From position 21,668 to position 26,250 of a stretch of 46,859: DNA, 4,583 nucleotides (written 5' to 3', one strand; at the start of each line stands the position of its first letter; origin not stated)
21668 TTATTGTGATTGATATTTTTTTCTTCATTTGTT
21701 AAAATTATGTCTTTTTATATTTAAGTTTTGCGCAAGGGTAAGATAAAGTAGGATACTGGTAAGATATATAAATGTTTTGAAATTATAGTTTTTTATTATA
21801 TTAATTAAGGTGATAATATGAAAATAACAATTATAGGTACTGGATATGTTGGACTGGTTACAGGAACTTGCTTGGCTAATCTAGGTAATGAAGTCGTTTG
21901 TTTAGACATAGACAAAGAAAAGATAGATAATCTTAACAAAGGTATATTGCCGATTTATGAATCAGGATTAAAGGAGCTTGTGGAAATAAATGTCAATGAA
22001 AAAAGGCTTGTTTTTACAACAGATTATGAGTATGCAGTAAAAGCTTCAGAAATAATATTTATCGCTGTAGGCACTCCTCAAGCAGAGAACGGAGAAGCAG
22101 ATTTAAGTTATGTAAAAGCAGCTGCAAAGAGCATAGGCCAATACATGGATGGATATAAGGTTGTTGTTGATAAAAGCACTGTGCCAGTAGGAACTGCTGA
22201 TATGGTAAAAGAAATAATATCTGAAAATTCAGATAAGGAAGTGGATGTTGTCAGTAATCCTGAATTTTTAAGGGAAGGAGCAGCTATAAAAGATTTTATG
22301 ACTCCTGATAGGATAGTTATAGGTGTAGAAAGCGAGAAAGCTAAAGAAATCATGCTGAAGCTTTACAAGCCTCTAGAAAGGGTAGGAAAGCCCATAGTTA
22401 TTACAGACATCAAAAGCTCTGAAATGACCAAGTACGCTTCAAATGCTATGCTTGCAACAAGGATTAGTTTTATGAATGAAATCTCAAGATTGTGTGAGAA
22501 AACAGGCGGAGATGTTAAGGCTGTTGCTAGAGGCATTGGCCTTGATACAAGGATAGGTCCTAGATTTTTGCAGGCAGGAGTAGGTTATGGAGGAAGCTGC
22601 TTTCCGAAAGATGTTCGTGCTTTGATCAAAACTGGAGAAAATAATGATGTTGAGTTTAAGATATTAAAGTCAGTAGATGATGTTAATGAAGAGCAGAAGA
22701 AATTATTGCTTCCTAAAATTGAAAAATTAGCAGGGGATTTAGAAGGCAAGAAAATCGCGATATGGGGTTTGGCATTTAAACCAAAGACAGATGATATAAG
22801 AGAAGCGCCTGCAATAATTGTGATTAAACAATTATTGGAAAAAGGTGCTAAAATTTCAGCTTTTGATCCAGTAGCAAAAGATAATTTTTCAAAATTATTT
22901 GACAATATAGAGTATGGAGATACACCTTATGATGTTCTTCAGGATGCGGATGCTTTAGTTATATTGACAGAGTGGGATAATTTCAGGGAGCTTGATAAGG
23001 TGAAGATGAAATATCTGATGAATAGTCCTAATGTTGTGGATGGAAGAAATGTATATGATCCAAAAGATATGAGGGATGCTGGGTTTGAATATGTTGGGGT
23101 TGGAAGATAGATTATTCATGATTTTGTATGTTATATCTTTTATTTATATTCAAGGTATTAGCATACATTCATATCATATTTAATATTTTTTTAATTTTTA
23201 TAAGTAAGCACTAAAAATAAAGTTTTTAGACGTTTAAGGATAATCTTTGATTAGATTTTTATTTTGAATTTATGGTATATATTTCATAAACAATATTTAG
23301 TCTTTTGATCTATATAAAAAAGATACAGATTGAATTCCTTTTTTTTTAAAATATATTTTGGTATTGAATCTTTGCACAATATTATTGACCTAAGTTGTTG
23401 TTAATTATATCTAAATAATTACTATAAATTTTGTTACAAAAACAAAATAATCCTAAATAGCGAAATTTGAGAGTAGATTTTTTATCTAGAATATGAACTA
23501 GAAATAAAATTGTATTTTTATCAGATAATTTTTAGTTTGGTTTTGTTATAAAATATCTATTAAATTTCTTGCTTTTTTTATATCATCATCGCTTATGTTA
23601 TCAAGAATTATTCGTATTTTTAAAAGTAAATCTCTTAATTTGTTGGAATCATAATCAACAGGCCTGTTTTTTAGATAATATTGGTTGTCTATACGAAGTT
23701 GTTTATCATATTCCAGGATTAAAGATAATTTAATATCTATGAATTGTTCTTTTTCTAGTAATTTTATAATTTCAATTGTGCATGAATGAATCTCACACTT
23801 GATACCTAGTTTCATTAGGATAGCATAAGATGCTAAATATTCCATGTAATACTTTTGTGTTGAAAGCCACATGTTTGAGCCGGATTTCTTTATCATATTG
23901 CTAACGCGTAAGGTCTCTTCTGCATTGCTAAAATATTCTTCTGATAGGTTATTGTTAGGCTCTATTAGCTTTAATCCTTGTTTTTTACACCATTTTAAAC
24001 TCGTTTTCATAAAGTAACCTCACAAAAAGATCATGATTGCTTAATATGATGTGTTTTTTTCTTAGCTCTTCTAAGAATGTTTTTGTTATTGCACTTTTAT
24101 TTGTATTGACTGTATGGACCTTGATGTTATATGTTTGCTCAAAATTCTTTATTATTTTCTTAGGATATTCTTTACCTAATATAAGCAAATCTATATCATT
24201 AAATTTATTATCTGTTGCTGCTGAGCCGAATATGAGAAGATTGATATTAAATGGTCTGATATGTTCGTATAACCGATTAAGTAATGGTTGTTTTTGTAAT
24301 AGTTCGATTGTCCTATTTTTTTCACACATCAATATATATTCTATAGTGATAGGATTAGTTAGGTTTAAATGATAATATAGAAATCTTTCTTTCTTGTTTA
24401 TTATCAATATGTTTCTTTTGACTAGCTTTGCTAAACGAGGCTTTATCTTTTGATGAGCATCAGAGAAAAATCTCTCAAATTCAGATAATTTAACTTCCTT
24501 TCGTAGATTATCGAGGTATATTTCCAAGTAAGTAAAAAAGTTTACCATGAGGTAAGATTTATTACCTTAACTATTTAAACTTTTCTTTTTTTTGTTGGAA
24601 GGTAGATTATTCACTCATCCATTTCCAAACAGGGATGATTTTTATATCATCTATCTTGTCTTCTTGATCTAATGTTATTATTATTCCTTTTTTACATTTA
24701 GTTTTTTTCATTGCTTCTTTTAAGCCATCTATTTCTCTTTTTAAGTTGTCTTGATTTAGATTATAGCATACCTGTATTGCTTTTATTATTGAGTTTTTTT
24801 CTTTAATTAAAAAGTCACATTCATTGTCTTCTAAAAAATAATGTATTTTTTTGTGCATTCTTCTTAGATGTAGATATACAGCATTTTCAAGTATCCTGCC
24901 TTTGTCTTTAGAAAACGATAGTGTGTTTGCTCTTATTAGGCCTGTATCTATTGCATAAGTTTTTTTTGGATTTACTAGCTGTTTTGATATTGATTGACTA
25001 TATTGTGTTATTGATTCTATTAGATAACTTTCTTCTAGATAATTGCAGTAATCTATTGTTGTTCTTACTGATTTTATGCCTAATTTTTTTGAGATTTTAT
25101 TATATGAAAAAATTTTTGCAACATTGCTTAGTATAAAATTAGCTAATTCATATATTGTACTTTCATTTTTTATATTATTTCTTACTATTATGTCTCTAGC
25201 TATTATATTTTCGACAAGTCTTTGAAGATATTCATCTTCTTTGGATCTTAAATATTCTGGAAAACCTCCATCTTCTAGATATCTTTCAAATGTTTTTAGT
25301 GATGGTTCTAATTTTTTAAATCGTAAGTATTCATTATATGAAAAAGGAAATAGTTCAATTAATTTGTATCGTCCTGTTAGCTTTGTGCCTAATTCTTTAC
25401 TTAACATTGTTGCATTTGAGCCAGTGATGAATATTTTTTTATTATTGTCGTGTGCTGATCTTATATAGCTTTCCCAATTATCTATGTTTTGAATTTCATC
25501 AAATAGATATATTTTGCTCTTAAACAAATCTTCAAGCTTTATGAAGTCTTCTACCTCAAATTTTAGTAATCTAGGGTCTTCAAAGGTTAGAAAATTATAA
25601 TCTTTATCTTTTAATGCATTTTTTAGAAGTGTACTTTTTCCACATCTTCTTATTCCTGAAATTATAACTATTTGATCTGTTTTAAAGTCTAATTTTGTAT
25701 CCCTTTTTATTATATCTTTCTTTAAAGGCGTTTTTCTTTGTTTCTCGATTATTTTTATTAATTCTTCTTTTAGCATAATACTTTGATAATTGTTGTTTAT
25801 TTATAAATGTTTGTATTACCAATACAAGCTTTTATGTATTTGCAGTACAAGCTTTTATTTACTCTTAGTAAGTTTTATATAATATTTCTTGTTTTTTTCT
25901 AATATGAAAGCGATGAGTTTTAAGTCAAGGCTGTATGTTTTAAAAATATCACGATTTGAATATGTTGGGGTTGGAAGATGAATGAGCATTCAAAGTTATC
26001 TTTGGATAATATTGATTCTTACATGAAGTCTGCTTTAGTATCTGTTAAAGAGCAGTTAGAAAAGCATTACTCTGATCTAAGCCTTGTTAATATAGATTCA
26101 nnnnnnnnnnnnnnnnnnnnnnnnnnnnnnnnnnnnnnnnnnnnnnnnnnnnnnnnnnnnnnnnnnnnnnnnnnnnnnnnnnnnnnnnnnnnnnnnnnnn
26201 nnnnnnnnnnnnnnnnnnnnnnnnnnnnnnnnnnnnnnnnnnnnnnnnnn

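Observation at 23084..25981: Integrase-less 2.87-kb insertion flanked by a perfect 25-bp direct repeat splits a ugd/pyrophosphorylase gene pair and appears to carry its own repair kit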

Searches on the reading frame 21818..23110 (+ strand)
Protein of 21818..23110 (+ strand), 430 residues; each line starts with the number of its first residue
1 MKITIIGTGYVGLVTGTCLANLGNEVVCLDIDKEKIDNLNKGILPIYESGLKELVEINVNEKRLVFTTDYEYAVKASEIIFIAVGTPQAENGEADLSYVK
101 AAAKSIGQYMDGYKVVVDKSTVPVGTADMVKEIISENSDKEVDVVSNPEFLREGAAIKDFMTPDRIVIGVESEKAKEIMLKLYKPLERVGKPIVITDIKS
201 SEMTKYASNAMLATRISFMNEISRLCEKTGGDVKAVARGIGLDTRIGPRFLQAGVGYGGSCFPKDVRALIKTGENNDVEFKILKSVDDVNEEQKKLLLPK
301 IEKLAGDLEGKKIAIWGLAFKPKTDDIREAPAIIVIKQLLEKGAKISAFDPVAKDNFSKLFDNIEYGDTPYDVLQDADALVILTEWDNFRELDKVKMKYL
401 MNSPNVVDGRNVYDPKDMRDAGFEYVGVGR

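Call 7: search_protein_families(library=pfam, proteins=[window:21818-23110:+], max_evalue=0.01)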
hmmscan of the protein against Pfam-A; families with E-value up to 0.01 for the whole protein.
window:21818-23110:+ (430 aa): 10 families
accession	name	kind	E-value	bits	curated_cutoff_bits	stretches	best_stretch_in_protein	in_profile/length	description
PF03721.20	UDPG_MGDP_dh_N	-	1.1e-71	240.7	27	1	1-180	1-185/187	UDP-glucose/GDP-mannose dehydrogenase family, NAD binding domain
PF00984.24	UDPG_MGDP_dh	-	9.1e-38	128.7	25.4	1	199-291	1-93/94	UDP-glucose/GDP-mannose dehydrogenase family, central domain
PF03720.21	UDPG_MGDP_dh_C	-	5.9e-34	117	30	1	314-415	1-103/103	UDP-glucose/GDP-mannose dehydrogenase family, UDP binding domain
PF01210.29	NAD_Gly3P_dh_N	-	3.9e-06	27.4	23.1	1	2-153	1-139/158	NAD-dependent glycerol-3-phosphate dehydrogenase N-terminus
PF03807.23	F420_oxidored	-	0.00017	22.5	21.6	0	2-91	1-74/94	NADP oxidoreductase coenzyme F420-dependent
PF02737.24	3HCDH_N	-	0.00023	21.5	22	1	2-78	1-81/180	3-hydroxyacyl-CoA dehydrogenase, NAD binding domain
PF02558.23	ApbA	-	0.00053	20.1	22.2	1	3-84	1-74/150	Ketopantoate reductase PanE/ApbA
PF03446.21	NAD_binding_2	-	0.00078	19.9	21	0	2-138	1-111/161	NAD binding domain of 6-phosphogluconate dehydrogenase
PF00070.33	Pyr_redox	-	0.0019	19.1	22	1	2-58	1-58/82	Pyridine nucleotide-disulphide oxidoreductase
PF07992.20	Pyr_redox_2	-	0.0028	17.6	26.1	0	2-60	144-203/291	Pyridine nucleotide-disulphide oxidoreductase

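Call 9: find_encoding_contigs(protein=window:21818-23107:+, flank=10000, max_places=10)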
Protein window:21818-23107:+ (430 aa): 1 contig read that carries it; 1 place shown.
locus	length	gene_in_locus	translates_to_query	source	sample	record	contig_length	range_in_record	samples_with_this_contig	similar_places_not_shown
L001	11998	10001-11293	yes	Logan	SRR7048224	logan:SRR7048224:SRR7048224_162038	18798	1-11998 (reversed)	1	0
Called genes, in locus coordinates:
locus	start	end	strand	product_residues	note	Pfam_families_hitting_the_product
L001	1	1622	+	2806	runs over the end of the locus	?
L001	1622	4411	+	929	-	PF13620:CarboxypepD_reg (weak)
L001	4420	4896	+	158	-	-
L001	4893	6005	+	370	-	PF05833:NFACT_N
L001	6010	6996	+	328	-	PF17125:Methyltr_RsmF_N, PF02475:TRM5-TYW2_MTfase (weak), PF01728:FtsJ (faint), PF01189:Methyltr_RsmB-F, PF13847:Methyltransf_31, PF13649:Methyltransf_25 (faint)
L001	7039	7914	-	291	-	-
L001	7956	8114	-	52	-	-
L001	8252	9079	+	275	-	-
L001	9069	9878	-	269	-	PF00483:NTP_transferase, PF12804:NTP_transf_3 (weak)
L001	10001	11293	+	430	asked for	PF01210:NAD_Gly3P_dh_N (weak), PF03721:UDPG_MGDP_dh_N, PF00984:UDPG_MGDP_dh, PF03720:UDPG_MGDP_dh_C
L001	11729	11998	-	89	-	?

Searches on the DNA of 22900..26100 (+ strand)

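Call 43: search_rna_families(source=window, start=22900, end=26100, threshold=evalue, max_evalue=1)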
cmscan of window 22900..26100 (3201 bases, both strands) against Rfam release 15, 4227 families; matches with E-value up to 1: 0.
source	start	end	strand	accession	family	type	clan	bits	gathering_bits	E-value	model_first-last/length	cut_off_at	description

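Call 78: search_dna_similar(query=window:23084-25979:+, collection=plasmids, mode=distant, max_rows=10)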
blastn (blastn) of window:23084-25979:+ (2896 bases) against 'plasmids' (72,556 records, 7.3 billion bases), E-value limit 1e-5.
No match.

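Call 79: search_dna_similar(query=window:23084-25979:+, collection=phages, mode=distant, max_rows=10)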
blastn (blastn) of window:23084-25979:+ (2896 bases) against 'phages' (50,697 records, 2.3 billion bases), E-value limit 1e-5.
No match.
